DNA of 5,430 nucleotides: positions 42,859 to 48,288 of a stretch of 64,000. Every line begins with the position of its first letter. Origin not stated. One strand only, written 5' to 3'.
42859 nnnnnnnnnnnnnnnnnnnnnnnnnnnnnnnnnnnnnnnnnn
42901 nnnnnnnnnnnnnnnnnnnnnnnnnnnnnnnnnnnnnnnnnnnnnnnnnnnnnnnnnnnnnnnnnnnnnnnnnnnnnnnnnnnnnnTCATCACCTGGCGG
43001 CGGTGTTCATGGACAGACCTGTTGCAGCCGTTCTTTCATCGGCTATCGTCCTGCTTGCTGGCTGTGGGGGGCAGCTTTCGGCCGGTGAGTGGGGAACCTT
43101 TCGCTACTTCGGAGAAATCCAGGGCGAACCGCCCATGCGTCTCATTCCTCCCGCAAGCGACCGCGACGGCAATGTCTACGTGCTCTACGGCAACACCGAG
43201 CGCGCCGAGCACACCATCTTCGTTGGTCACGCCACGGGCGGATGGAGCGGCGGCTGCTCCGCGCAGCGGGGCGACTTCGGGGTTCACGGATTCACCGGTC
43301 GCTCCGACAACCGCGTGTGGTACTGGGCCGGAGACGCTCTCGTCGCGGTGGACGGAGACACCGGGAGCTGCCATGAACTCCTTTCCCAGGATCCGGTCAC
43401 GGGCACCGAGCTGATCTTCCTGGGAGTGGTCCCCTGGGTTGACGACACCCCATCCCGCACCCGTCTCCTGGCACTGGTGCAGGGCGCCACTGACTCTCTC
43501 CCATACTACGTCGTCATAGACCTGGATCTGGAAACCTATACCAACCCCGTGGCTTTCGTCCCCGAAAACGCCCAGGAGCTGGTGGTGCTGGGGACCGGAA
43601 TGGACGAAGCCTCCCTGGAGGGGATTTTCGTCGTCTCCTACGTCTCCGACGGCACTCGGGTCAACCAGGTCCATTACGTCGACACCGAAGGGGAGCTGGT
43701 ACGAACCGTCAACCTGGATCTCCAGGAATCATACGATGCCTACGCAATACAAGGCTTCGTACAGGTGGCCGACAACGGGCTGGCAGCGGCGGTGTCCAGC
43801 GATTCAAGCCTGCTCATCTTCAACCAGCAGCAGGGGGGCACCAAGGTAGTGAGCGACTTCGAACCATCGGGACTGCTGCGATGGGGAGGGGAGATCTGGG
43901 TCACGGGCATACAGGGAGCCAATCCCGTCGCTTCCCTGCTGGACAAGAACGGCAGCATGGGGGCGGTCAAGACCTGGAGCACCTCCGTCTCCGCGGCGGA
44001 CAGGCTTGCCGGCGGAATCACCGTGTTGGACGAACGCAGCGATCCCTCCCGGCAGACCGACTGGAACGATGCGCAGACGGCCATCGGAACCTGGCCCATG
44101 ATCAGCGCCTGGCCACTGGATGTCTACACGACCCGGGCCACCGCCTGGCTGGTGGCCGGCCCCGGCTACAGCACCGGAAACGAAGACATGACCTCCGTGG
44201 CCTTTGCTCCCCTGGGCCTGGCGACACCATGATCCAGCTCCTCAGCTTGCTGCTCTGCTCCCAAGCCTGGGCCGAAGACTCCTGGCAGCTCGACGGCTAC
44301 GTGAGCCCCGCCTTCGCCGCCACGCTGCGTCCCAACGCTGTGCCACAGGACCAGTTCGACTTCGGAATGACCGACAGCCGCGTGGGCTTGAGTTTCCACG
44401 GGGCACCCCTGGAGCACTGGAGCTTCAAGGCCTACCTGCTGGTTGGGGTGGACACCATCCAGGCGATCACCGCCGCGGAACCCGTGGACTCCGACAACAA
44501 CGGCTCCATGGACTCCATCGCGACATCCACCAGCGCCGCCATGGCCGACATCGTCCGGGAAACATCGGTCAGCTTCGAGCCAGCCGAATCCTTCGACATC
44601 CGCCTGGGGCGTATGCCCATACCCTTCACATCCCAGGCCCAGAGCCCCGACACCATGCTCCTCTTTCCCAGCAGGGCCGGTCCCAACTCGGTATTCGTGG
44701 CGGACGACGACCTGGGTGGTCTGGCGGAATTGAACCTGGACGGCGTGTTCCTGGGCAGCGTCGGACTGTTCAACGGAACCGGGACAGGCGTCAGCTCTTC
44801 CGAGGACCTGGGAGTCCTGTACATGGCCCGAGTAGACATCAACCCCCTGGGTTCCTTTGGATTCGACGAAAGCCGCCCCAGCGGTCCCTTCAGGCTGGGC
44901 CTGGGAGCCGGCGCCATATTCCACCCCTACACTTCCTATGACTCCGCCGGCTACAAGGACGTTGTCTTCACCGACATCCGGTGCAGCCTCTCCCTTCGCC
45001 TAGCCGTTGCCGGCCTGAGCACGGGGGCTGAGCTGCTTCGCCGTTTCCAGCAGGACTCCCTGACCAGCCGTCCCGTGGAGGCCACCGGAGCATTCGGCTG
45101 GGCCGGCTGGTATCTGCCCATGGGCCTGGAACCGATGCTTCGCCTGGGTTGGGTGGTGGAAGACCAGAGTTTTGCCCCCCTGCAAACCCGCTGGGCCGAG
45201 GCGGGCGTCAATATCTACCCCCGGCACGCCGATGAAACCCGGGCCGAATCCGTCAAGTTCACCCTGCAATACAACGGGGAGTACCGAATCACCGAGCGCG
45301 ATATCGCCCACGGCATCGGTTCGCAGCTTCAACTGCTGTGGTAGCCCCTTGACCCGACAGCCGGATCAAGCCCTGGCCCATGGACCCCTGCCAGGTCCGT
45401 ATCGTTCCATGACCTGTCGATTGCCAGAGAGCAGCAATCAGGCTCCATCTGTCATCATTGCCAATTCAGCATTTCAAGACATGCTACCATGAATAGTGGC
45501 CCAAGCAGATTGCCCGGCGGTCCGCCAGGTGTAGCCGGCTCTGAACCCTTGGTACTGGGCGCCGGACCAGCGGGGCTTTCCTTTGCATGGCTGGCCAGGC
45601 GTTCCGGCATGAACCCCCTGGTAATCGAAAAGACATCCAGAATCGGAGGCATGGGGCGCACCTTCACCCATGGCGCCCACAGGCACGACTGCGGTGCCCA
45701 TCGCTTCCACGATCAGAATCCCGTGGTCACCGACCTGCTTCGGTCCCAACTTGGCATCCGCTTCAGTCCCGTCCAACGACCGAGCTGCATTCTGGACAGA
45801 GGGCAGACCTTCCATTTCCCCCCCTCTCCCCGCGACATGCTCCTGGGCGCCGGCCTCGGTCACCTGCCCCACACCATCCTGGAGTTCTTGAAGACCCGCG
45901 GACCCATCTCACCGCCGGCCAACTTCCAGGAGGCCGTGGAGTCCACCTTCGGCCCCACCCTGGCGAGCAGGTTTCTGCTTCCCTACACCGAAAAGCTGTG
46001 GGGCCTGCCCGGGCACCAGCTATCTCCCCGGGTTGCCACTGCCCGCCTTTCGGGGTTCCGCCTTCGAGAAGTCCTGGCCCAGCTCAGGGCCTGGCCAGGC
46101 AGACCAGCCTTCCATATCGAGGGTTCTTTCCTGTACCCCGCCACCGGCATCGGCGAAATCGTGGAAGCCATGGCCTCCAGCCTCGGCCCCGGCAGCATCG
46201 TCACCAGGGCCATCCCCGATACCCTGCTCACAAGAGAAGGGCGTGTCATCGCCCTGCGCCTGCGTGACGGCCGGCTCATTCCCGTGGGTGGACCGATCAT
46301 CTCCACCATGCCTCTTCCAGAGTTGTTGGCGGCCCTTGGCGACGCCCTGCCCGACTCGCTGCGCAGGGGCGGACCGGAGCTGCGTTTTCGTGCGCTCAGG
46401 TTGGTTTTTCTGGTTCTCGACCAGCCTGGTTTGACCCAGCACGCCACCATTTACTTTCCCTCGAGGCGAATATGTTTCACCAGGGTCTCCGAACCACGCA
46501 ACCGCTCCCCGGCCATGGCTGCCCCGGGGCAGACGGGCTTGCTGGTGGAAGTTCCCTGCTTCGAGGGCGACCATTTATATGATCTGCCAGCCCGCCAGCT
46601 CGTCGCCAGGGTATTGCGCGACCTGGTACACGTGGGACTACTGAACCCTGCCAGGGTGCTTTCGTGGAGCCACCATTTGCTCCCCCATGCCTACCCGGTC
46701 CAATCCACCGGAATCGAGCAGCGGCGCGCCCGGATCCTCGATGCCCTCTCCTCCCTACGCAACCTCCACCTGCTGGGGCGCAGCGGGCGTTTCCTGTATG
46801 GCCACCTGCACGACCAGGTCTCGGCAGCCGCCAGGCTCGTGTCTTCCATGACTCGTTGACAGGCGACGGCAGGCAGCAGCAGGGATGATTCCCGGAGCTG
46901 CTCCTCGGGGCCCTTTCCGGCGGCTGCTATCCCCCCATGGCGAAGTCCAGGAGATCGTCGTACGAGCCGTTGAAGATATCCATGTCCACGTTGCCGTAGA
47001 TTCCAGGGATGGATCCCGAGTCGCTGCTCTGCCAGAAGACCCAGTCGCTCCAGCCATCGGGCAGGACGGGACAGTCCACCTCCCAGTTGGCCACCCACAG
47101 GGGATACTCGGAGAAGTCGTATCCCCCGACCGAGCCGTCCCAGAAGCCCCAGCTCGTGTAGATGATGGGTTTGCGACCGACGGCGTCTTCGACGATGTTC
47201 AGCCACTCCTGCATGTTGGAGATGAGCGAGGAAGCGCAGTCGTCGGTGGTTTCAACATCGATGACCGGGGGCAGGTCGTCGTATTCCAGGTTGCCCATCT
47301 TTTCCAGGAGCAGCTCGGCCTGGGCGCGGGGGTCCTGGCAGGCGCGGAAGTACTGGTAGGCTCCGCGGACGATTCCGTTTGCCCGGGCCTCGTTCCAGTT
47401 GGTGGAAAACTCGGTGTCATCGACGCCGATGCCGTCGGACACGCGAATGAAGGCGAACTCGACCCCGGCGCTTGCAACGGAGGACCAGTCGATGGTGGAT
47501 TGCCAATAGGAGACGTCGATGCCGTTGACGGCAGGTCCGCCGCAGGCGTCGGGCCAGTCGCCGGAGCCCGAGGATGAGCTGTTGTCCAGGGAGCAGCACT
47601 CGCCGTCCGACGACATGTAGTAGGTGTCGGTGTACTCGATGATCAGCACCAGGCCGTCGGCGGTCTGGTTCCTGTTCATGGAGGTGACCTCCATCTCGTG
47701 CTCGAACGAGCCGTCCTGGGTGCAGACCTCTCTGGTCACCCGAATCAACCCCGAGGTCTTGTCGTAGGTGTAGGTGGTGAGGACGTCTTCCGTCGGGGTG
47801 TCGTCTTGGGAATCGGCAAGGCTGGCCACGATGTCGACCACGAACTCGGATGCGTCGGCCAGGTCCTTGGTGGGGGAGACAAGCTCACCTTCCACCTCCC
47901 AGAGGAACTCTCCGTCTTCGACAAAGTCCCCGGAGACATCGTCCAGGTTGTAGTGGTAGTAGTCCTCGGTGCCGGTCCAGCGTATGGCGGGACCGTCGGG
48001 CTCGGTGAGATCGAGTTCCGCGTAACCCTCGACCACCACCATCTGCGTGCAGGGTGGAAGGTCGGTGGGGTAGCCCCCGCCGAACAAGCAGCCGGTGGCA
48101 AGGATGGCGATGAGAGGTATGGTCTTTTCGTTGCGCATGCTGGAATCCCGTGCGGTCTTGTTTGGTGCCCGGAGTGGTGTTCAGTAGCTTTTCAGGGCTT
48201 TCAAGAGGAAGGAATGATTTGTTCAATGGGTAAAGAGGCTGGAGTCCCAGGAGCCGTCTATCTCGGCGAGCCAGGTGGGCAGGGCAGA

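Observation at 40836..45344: Three-gene operon: FG-GAP lipoprotein with a MACPF-like signature, a second lipoprotein, and a porin-like beta-barrel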

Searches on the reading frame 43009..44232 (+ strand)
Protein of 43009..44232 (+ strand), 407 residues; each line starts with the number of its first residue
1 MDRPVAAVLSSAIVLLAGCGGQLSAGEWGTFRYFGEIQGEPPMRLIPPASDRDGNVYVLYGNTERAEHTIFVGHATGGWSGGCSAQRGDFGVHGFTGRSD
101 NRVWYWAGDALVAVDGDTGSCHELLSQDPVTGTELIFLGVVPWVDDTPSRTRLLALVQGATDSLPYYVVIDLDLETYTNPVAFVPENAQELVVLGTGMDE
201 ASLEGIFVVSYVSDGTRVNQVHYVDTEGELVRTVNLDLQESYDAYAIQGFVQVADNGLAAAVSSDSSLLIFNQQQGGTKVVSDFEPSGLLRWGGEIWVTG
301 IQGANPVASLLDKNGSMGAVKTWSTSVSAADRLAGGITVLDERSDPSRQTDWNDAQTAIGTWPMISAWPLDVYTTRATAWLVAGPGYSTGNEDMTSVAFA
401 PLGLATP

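Call 3: search_protein_families(library=pfam, proteins=[window:43009-44232:+], max_evalue=1)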
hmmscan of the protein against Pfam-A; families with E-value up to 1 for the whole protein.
window:43009-44232:+ (407 aa): 0 families

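Call 4: search_protein_families(library=ncbifam, proteins=[window:43009-44232:+], max_evalue=1)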
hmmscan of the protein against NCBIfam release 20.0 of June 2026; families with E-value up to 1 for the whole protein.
window:43009-44232:+ (407 aa): 1 family
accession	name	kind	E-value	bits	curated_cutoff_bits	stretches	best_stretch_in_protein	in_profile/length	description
NF005478.0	PRK07079.1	subfamily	0.049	12.5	330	1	292-356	226-291/469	hypothetical protein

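Call 16: find_homologous_proteins(query=window:43009-44229:+, max_evalue=0.001)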
Query window:43009-44229:+ (407 aa): 98 proteins with E <= 0.001 among 8000 candidates.
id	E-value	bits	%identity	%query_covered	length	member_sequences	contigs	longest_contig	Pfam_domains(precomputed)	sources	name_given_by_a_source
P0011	3.6e-272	920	100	100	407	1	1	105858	-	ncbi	-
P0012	8.5e-159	547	61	97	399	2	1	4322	-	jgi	-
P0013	3.6e-157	542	60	98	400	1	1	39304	-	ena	-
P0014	1.5e-154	533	58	96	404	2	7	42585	-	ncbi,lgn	-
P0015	1.5e-153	530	60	96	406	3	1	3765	-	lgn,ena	-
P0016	6.0e-145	501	56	96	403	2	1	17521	-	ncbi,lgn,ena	-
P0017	2.2e-141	490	54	99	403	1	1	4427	-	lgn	-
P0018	9.0e-131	455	52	96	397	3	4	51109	-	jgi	jgi:hypothetical protein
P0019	1.5e-130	454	51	100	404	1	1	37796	-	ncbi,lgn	-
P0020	6.9e-129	448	53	96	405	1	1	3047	-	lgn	-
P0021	4.7e-127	442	51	96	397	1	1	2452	-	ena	-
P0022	1.6e-126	441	51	97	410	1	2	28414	-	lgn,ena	-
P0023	3.8e-126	439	48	100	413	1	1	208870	-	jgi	jgi:hypothetical protein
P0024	9.9e-126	438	49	98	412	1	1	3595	-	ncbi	-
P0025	1.5e-124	434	51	96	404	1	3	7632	-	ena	-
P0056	5.4e-103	363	46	97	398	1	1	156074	-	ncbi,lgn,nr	ncbi:MAG: hypothetical protein KTR31_06290 [Myxococcales bacterium]|nr:hypothetical protein [Myxococ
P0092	1.5e-85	306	40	100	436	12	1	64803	-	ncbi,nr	ncbi:MAG: hypothetical protein VX127_01495 [Myxococcota bacterium]|nr:hypothetical protein [Myxococc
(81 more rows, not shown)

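Call 17: find_encoding_contigs(protein=P0011, flank=3000, max_places=2)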
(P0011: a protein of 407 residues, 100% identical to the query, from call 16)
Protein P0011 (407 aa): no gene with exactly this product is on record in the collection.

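Call 18: find_encoding_contigs(protein=P0056, flank=8000, max_places=2)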
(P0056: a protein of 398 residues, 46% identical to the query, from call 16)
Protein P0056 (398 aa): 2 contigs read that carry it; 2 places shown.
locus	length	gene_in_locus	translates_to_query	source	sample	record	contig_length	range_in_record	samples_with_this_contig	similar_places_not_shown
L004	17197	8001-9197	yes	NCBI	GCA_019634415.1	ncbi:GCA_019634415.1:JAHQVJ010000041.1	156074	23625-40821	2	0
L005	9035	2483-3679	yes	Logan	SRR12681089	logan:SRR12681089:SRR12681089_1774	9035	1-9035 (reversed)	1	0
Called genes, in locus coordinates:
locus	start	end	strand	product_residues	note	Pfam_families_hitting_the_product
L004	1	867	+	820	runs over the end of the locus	PF02518:HATPase_c, PF00204:DNA_gyraseB, PF01751:Toprim, PF21249:GyrB_hook, PF00986:DNA_gyraseB_C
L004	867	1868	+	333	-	PF00448:SRP54 (faint), PF01656:CbiA, PF02374:ArsA_ATPase, PF13614:AAA_31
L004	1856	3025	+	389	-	PF01656:CbiA, PF02374:ArsA_ATPase, PF10609:ParA (faint), PF13614:AAA_31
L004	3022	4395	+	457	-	-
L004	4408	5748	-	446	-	PF07719:TPR_2 (faint), PF09587:PGA_cap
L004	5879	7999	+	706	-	PF13517:FG-GAP_3 (faint)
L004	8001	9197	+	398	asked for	-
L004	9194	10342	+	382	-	-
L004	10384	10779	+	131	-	PF20370:DUF6665 (faint)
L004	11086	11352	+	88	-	-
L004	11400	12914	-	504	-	-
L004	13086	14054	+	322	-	PF02129:Peptidase_S15, PF00561:Abhydrolase_1, PF12146:Hydrolase_4, PF12697:Abhydrolase_6, PF00326:Peptidase_S9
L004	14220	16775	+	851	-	PF00521:DNA_topoisoIV, PF03989:DNA_gyraseA_C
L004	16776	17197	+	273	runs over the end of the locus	PF09976:TPR_21 (faint), PF13428:TPR_14 (faint), PF13432:TPR_16 (faint)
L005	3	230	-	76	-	?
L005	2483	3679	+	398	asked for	-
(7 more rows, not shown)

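Call 19: find_encoding_contigs(protein=P0092, flank=8000, max_places=2)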
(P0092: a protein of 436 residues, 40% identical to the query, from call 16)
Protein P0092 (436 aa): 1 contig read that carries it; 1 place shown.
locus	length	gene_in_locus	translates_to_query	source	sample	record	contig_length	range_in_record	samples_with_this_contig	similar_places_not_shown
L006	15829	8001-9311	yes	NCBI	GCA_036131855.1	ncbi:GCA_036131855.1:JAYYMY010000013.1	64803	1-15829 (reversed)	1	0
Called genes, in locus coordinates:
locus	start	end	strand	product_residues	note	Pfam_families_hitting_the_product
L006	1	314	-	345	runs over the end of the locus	PF01551:Peptidase_M23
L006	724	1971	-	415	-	PF19289:PmbA_TldD_3rd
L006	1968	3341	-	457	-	PF01523:PmbA_TldD_1st, PF19289:PmbA_TldD_3rd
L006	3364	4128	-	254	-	-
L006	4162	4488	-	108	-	PF03091:CutA1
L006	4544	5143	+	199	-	-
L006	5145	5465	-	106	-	PF01722:BolA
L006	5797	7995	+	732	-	PF13517:FG-GAP_3 (faint)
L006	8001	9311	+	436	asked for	-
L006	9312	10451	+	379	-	PF07396:Porin_O_P (faint)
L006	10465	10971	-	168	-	-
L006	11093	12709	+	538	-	PF00375:SDF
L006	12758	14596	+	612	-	PF00512:HisKA, PF02518:HATPase_c, PF00072:Response_reg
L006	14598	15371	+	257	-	PF01026:TatD_DNase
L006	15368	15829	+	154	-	PF00899:ThiF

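Call 34: search_solved_structures(query=A4, max_evalue=10)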
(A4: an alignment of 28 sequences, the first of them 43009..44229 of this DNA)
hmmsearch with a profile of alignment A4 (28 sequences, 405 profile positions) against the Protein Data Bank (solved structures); distinct sequences matched with E-value up to 10: 0.

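Call 35: search_protein_families(library=pfam, alignment_id=A4, max_evalue=0.1)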
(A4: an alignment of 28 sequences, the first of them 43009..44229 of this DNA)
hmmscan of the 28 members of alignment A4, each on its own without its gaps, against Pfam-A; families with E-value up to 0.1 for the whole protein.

A. member 1, window:43009-44229:+ (407 aa): 0 families

B. families by the number of members that match (of 28 scanned): 3 families
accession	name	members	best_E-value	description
PF07026.16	DUF1317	2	0.033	Protein of unknown function (DUF1317)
PF16277.11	DUF4926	1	0.054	Domain of unknown function (DUF4926)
PF11623.14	NdhS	1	0.057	NAD(P)H dehydrogenase subunit S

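Call 62: find_related_loci(query=A4, collection=metagenome_contigs, flank=5000)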
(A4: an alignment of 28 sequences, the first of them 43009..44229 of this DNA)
Query A4 (407 aa) in metagenome_contigs; peptide patterns used: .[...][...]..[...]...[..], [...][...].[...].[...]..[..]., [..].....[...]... (x = any residue, [..] = any of these).
491 stretches matched a pattern; 51 encode a relative of the query (tblastn E <= 1e-3); 51 distinct loci.
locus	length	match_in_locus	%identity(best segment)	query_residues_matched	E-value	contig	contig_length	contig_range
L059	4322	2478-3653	61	15-407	3e-160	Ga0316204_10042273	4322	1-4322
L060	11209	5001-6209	45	2-405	3e-120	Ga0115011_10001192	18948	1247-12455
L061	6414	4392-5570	48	10-405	3e-120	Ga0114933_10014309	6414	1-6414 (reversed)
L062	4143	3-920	59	101-407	7e-116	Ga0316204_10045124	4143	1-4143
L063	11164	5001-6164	48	15-405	4e-110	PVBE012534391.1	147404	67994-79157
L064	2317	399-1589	42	11-407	1e-115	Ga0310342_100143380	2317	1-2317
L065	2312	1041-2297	42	3-407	2e-112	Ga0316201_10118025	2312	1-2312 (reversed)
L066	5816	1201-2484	42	3-407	3e-102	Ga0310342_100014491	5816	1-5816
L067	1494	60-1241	45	18-407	6e-110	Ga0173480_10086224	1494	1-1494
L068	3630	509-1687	43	17-407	4e-103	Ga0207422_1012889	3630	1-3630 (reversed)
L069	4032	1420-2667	41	18-407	2e-101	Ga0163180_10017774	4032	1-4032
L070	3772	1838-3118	41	3-407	2e-101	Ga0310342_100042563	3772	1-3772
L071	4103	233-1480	41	18-407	4e-99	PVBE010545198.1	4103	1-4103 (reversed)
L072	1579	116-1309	43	12-404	4e-105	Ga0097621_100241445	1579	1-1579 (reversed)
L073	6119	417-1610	44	13-407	3e-96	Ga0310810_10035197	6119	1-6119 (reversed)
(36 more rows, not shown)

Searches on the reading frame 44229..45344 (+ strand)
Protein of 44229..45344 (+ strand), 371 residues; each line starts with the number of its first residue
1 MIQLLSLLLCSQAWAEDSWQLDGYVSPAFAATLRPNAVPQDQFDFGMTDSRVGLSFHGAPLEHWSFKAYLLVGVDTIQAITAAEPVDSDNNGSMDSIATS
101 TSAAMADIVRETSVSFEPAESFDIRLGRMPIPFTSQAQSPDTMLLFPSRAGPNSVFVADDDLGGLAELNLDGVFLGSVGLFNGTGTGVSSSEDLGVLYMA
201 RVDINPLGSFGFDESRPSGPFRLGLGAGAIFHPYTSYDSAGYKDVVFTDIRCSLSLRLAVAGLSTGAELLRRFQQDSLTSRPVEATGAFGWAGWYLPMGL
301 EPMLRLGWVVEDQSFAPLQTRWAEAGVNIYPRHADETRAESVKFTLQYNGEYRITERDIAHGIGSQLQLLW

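Call 3: search_protein_families(library=pfam, proteins=[window:44229-45344:+], max_evalue=1)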
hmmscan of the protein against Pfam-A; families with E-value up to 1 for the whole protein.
window:44229-45344:+ (371 aa): 1 family
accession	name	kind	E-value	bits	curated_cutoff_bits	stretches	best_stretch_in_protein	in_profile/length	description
PF07396.17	Porin_O_P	-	0.091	12.4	20.9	1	99-151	61-110/370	Phosphate-selective porin O and P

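Call 4: search_protein_families(library=ncbifam, proteins=[window:44229-45344:+], max_evalue=1)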
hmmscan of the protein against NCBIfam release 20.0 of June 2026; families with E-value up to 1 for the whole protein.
window:44229-45344:+ (371 aa): 0 families

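Call 26: find_homologous_proteins(query=window:44229-45341:+, max_evalue=0.001)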
Query window:44229-45341:+ (371 aa): 73 proteins with E <= 0.001 among 6574 candidates.
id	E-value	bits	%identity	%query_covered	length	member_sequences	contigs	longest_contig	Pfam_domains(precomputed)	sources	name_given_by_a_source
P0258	3.7e-247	837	100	100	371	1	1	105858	-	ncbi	-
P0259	1.6e-136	473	59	95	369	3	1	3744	-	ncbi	-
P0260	9.3e-135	467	57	98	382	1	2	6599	PF07396.18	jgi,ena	-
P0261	2.2e-132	460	57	95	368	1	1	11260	-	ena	-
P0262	1.1e-131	457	57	100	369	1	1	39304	-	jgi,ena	-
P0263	1.1e-128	447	56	100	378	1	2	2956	PF07396.18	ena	-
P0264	6.3e-126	438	55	95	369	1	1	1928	-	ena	-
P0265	7.5e-123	428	55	95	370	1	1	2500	-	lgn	-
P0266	9.3e-121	421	52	99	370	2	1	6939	-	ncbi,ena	-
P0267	1.1e-118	415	55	95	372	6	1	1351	-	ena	-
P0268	1.1e-116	408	52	99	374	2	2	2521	PF07396.18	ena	-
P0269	1.6e-113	398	52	99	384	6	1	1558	PF07396.18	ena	-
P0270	4.3e-113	396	52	95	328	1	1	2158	-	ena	-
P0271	7.4e-113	395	52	100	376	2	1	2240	-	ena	-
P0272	2.7e-112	393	52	95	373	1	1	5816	PF07396.18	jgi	-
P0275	2.0e-111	391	51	94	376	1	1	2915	PF07396.18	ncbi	-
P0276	2.6e-110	387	52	95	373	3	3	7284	PF07396.18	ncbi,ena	-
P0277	3.3e-110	387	52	94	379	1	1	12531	PF07396.18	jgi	jgi:hypothetical protein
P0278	4.3e-110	386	52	95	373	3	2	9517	PF07396.18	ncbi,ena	-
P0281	1.1e-109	385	50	98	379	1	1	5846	PF07396.18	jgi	-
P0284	6.7e-109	382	49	99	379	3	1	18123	PF07396.18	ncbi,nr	ncbi:MAG: porin [Myxococcota bacterium]|nr:porin [Myxococcota bacterium]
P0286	8.5e-109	382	51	94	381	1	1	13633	PF07396.18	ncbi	-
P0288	7.1e-108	379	51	95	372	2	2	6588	PF07396.18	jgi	jgi:hypothetical protein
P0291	9.6e-107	375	50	100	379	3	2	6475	PF07396.18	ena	-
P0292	1.0e-106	375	51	94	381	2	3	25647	PF07396.18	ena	-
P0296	2.0e-106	374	51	94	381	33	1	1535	PF07396.18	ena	-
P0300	1.1e-104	368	48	100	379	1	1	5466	PF07396.18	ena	-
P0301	1.3e-104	368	48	100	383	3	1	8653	PF07396.18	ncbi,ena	-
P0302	4.9e-104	366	46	99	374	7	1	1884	PF07396.18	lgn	-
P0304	8.4e-104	366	50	100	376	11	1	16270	PF07396.18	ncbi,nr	ncbi:MAG: hypothetical protein CL930_06650 [Deltaproteobacteria bacterium]|nr:hypothetical protein [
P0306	3.1e-103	364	49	94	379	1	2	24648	PF07396.18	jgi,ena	-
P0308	5.6e-102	360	49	94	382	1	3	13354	PF07396.18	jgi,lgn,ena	-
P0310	3.3e-101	357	48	95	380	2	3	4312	PF07396.18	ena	-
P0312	1.2e-100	355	44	96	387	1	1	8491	PF07396.18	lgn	-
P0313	2.1e-100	354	47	99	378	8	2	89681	PF07396.18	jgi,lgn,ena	-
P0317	1.5e-86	309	55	74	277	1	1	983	PF07396.18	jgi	jgi:hypothetical protein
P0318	1.1e-82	296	41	96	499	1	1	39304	PF07396.18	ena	-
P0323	2.2e-74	269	39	95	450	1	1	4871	PF07396.18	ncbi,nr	ncbi:MAG: OprO/OprP family phosphate-selective porin [Deltaproteobacteria bacterium]|nr:OprO/OprP fa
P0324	6.6e-74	267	38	99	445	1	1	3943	PF07396.18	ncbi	-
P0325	2.1e-73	266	38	97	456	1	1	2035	PF07396.18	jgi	jgi:hypothetical protein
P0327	5.2e-71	258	43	89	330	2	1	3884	PF07396.18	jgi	jgi:hypothetical protein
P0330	9.0e-48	181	31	96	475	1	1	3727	PF07396.18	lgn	-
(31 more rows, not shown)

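Call 30: search_solved_structures(query=A3, max_evalue=1)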
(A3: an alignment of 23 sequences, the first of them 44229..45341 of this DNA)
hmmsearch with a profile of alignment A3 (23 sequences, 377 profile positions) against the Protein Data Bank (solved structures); distinct sequences matched with E-value up to 1: 4.
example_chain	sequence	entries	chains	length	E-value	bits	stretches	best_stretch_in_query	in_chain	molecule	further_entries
4rjw_A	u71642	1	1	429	0.031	16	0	266-304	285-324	Porin O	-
4rjx_A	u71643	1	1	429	0.046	15.4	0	266-304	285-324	Porin O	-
9fte_B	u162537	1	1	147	0.32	12.7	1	284-346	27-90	Nanobody RE02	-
6gjs_B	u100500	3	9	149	0.89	11.2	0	269-363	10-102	Nanobody D12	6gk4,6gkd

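Call 31: search_protein_families(library=pfam, alignment_id=A3, max_evalue=0.01)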
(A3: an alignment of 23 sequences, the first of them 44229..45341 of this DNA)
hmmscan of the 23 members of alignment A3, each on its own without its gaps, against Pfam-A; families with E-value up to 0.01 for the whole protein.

A. member 1, window:44229-45341:+ (371 aa): 0 families

B. families by the number of members that match (of 23 scanned): 2 families
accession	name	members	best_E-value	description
PF07396.17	Porin_O_P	18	2.4e-10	Phosphate-selective porin O and P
PF00404.24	Dockerin_1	1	0.0035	Dockerin type I domain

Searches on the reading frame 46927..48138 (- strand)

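Call 3: search_protein_families(library=pfam, proteins=[window:46927-48138:-], max_evalue=1)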
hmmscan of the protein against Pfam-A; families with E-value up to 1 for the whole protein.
window:46927-48138:- (403 aa): 1 family
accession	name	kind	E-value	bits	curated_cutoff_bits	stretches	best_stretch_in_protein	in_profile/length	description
PF01183.26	Glyco_hydro_25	-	1.2e-44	153.3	27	1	207-380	1-180/180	Glycosyl hydrolases family 25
